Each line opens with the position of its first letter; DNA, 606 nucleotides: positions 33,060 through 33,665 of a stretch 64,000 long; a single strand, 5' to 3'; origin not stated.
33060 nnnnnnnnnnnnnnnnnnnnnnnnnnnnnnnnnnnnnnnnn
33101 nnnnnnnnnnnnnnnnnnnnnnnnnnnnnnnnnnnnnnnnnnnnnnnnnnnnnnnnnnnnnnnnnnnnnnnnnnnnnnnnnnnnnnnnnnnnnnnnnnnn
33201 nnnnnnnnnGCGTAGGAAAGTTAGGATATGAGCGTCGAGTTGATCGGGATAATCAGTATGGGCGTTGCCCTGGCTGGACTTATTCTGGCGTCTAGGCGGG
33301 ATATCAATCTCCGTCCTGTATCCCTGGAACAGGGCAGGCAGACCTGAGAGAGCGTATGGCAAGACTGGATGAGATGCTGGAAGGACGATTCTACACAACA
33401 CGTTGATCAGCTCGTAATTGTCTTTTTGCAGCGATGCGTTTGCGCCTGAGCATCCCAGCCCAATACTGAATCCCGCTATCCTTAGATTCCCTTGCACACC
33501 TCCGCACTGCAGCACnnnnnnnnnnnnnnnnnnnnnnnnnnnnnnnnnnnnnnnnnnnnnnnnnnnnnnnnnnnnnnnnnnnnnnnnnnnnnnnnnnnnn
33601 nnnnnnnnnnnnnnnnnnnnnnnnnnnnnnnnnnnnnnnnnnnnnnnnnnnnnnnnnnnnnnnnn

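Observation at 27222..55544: Paralog-rich oxidative catabolic neighbourhood with no regulator or transporter signature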

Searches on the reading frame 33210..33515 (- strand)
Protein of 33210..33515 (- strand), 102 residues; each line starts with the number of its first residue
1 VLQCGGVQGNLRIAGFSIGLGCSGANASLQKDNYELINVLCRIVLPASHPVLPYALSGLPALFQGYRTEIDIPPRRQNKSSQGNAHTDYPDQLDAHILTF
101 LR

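Call 10: search_protein_families(library=pfam, proteins=[window:33210-33515:-])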
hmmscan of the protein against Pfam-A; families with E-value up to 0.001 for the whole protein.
window:33210-33515:- (102 aa): 0 families
